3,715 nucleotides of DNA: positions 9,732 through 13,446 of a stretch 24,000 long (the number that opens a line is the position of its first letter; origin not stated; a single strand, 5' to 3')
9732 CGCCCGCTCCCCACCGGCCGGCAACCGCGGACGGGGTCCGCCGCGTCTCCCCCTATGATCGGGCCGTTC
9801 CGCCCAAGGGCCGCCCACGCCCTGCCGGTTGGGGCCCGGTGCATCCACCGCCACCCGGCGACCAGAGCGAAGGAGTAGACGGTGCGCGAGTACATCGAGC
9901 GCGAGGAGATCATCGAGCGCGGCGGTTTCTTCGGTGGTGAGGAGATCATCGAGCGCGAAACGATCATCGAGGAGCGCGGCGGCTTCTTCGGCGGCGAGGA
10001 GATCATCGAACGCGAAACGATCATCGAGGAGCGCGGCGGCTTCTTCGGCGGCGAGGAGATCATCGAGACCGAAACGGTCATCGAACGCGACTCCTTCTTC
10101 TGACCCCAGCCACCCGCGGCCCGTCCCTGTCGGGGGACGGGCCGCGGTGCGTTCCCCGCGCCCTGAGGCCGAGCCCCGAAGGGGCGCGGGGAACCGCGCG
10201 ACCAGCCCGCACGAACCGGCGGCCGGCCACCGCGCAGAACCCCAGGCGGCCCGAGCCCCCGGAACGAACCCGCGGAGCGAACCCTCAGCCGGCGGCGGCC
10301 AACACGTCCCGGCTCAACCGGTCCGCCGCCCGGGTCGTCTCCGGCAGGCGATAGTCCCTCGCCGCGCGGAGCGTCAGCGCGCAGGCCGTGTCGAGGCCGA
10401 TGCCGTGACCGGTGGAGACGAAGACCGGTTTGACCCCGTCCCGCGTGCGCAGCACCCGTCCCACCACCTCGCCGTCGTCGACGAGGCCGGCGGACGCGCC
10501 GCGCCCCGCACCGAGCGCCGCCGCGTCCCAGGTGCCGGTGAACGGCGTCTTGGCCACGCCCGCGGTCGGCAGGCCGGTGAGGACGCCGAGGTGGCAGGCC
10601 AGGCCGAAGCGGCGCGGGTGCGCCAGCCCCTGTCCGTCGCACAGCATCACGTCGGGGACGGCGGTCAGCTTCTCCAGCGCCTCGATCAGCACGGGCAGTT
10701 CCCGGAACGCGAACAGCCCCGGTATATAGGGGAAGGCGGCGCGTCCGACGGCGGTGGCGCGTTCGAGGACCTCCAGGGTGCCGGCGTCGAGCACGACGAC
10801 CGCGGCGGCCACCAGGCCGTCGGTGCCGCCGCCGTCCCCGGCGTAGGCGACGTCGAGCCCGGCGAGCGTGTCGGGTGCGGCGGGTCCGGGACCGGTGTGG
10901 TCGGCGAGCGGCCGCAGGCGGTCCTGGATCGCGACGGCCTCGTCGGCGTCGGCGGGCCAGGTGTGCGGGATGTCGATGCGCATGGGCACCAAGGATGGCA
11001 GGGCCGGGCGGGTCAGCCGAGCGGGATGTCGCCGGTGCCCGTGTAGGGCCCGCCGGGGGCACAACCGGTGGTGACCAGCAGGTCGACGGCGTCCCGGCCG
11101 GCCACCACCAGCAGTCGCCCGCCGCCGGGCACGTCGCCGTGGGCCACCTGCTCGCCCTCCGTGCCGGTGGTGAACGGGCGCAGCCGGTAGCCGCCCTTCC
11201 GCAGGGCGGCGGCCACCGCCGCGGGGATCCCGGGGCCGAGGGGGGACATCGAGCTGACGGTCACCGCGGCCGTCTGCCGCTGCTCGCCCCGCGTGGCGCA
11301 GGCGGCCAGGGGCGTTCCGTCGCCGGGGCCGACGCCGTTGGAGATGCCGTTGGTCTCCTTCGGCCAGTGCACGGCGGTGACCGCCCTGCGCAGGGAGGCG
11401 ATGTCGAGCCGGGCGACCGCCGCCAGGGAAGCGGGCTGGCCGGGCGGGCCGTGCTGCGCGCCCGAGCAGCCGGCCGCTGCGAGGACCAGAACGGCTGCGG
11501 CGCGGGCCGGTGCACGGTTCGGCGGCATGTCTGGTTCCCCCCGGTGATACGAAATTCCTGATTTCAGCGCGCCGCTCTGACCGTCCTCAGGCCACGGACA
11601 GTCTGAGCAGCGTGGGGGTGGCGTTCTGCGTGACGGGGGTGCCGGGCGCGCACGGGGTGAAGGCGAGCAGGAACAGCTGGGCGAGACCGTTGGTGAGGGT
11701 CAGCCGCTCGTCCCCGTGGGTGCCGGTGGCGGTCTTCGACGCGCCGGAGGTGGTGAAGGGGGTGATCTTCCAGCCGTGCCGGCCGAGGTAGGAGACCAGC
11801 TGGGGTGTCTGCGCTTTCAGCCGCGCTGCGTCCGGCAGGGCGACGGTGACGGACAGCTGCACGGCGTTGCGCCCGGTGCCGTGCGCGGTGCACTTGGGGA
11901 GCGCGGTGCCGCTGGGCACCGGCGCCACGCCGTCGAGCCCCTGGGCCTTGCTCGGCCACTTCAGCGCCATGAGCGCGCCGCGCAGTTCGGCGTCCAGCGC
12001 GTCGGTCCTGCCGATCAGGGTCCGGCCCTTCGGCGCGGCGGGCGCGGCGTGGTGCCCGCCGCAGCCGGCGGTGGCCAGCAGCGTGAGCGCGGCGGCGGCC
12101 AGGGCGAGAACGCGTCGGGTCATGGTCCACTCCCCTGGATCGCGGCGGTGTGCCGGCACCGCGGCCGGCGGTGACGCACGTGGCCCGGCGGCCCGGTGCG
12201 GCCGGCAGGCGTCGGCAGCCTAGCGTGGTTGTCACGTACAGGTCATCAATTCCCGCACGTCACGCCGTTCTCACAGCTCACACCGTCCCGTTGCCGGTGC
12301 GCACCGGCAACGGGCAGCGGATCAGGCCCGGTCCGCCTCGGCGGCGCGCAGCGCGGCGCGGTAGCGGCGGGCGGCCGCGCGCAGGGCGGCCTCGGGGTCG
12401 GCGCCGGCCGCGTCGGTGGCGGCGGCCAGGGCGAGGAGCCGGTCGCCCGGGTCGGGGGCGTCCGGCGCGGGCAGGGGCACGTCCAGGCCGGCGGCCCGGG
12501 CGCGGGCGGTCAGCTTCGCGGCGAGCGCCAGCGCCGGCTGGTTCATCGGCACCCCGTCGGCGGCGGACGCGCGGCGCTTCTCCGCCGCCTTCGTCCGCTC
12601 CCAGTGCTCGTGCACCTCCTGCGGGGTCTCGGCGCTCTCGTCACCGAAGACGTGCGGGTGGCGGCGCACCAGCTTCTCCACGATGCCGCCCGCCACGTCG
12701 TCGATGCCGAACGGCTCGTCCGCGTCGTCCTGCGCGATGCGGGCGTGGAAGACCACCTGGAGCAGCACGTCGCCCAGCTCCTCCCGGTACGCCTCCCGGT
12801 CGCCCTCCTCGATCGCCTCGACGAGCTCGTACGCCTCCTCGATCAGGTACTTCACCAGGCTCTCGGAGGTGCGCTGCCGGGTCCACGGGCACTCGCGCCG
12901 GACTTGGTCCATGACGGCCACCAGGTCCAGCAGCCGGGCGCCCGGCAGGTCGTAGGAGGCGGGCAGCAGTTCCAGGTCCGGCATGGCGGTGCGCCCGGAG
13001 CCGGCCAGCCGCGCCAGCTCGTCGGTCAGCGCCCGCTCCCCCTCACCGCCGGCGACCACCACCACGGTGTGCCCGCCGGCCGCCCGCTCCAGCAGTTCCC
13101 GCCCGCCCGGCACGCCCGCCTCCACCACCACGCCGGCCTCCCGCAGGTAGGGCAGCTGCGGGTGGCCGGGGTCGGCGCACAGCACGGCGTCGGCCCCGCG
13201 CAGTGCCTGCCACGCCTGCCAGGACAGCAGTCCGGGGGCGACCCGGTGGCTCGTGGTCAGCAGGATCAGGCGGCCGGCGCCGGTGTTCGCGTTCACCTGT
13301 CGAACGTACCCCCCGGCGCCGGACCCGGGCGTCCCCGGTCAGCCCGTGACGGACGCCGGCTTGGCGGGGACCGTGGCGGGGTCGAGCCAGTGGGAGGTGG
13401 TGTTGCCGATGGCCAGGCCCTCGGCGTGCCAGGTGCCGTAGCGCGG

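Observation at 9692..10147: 73-aa hyper-acidic tandem-repeat ORF transcribed divergently from a cytochrome P450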

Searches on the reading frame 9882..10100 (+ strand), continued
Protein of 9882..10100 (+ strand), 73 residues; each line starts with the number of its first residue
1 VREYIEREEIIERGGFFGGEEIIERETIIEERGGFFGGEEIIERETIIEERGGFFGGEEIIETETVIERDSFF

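Call 48: list_cluster_members(proteins=[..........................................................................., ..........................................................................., P0007, P0001, P0005, P0008])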
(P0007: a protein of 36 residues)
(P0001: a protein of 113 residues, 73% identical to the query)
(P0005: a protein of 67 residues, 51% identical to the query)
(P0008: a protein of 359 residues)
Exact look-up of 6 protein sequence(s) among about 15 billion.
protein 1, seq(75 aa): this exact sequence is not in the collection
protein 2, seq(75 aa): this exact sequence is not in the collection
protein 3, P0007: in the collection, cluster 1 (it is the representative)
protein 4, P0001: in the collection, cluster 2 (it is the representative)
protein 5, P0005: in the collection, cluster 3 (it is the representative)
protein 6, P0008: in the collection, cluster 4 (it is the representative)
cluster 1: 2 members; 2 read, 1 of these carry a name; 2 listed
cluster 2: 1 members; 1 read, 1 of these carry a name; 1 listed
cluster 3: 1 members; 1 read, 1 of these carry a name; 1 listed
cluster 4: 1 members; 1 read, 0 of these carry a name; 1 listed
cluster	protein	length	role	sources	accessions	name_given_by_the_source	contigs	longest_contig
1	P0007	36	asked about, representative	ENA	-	-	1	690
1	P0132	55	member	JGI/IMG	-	hypothetical protein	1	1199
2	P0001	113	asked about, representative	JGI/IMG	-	hypothetical protein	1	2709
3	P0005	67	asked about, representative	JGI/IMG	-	hypothetical protein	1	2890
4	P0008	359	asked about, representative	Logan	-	-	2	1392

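Call 49: find_encoding_contigs(protein=P0007, flank=3000, max_places=3)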
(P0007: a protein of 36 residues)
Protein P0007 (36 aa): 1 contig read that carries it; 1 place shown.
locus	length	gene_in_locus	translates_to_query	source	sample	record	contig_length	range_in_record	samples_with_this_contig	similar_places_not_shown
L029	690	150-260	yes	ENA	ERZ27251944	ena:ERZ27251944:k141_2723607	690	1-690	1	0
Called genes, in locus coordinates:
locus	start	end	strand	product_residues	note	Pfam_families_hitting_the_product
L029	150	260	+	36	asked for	-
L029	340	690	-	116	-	?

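Call 52: search_protein_families(library=pfam, alignment_id=A3, max_evalue=10)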
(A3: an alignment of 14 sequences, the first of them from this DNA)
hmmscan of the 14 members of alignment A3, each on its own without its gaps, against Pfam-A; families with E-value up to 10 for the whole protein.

A. member 1, seq(73 aa): 1 family
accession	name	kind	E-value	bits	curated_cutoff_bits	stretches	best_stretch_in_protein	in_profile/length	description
PF09466.15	Yqai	-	2.3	9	20.2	0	57-70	27-40/66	Hypothetical protein Yqai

B. families by the number of members that match (of 14 scanned): 3 families
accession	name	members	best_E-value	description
PF09466.15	Yqai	9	0.073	Hypothetical protein Yqai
PF04671.17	Ag332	2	2.4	Erythrocyte membrane-associated giant protein antigen 332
PF13171.11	DUF4004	1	5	Protein of unknown function (DUF4004)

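Call 53: search_solved_structures(query=A3, max_evalue=10)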
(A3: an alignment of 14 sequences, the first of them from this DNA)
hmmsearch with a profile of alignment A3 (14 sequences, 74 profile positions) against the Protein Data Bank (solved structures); distinct sequences matched with E-value up to 10: 0.

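Call 61: search_protein_families(library=pfam, proteins=[P0008, P0006, L011:3574-4839:+, L011:5355-6113:-], max_evalue=0.01)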
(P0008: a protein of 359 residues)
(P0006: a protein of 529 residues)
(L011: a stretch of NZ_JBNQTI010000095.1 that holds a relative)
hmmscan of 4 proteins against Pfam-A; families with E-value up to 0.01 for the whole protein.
P0008 (359 aa): 2 families
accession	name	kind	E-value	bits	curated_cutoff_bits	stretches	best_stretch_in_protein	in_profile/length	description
PF00787.29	PX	-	1.4e-10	42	21.6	1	29-107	4-81/84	PX domain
PF14623.11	Vint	-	0.0082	16.4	27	0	160-179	120-140/166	Hint-domain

P0006 (529 aa): 0 families

L011:3574-4839:+ (422 aa): 3 families
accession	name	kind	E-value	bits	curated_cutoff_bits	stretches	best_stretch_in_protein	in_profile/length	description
PF12706.13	Lactamase_B_2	-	6.2e-13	49.2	27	1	67-218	9-170/200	Beta-lactamase superfamily domain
PF07521.17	RMMBL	-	1.7e-05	25.1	21.6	1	363-392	10-40/63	Zn-dependent metallo-hydrolase RNA specificity domain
PF00753.33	Lactamase_B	-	0.00012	22.5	22.7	1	88-205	45-173/196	Metallo-beta-lactamase superfamily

L011:5355-6113:- (253 aa): 1 family
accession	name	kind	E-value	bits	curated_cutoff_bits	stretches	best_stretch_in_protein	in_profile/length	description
PF01987.23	AIM24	-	2.8e-58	197.4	25.7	1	5-215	3-205/205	Mitochondrial biogenesis AIM24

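Call 66: predict_structure(alignment_id=A5)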
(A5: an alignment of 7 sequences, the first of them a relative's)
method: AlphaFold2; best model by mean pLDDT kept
length: 73 residues; sequences in the alignment: 7
mean_pLDDT: 61.8   pTM: 0.42
mean pLDDT of the five models: 61.8, 61.8, 60.7, 60.7, 59.4
residues with pLDDT >= 90: 0; 70-90: 18; 50-70: 50; < 50: 5
segments of 3 or more residues with pLDDT < 50: none
pLDDT, mean of each block of 10 residues (from residue 1): 60 57 69 72 68 52 56 56
secondary structure, 60 per line:
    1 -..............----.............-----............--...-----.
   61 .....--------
elements in order: E2-15 E20-32 E38-49 E60-65

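Call 72: find_homologous_proteins(query=A3, max_evalue=0.001)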
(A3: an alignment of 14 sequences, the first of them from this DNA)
Query A3 (14 sequences) (73 aa, profile of the alignment): 6 proteins with E <= 0.001 among 8000 candidates.
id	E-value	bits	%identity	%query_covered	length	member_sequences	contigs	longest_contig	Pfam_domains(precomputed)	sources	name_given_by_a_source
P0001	3.7e-29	119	73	97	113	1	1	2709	-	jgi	jgi:hypothetical protein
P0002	6.5e-29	118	76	23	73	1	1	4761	-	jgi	jgi:hypothetical protein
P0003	6.3e-27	111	74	41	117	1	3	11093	-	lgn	-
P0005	4.1e-22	96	51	96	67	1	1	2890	-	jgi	jgi:hypothetical protein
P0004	1.9e-8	52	56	56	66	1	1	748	-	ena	-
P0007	4.4e-7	48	94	23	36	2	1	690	-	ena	-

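Call 73: search_protein_families(library=phrogs, alignment_id=A3, max_evalue=1)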
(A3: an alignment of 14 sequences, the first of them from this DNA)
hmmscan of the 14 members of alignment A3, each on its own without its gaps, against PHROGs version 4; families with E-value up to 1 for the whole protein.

A. member 1, seq(73 aa): 2 families
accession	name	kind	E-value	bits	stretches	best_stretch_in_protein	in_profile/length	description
phrog_30918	-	unknown function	0.031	15.6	0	15-29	38-52/59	-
phrog_19925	-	unknown function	0.14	13.2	0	12-25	40-53/55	-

B. families by the number of members that match (of 14 scanned): 6 families
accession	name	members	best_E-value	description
phrog_34515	-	3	0.094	-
phrog_19925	-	3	0.14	-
phrog_30918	-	2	0.031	-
phrog_14756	-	2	0.31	-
phrog_32300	-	1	0.21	-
phrog_26439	-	1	0.31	-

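Call 74: search_protein_families(library=padloc, alignment_id=A3, max_evalue=1)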
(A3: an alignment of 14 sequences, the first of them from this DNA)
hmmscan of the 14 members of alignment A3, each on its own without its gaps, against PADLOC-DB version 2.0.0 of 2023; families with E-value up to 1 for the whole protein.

A. member 1, seq(73 aa): 0 families

B. families by the number of members that match (of 14 scanned): 0 families

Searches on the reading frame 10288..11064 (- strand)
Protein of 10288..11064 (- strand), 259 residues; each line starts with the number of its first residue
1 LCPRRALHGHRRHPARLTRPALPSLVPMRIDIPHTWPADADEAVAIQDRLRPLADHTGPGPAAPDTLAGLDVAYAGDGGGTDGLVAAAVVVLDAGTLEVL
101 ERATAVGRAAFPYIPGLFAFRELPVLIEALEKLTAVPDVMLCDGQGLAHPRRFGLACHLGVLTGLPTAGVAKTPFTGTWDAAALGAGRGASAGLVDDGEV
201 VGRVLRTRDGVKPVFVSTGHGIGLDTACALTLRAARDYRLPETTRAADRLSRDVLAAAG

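Call 7: search_protein_families(library=pfam, proteins=[window:10288-11064:-], max_evalue=0.01)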
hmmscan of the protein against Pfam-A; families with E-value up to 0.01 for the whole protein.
window:10288-11064:- (259 aa): 1 family
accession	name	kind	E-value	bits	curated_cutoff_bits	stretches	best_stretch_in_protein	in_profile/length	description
PF04493.20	Endonuclease_5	-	7e-67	225.4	23.4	1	64-249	17-198/198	Endonuclease V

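Call 8: search_protein_families(library=ncbifam, proteins=[window:10288-11064:-], max_evalue=0.1)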
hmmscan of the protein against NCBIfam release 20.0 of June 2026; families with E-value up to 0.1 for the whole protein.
window:10288-11064:- (259 aa): 2 families
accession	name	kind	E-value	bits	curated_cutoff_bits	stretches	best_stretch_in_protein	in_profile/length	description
NF008629.1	PRK11617.1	equivalog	2.2e-63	213.6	230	1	61-253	24-210/218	deoxyribonuclease V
NF041102.1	endonuc_V_Ttgales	equivalog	3.6e-58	197.3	300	1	34-252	2-213/216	endonuclease V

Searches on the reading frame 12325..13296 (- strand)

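Call 7: search_protein_families(library=pfam, proteins=[window:12325-13296:-], max_evalue=0.01)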
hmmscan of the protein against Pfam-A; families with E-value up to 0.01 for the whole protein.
window:12325-13296:- (324 aa): 2 families
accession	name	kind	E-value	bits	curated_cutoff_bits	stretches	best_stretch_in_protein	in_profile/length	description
PF03819.22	MazG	-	2.2e-27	95.6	22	1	143-217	2-74/74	MazG nucleotide pyrophosphohydrolase domain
PF01503.22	PRA-PH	-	0.00019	22.2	21.3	1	135-179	17-62/86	Phosphoribosyl-ATP pyrophosphohydrolase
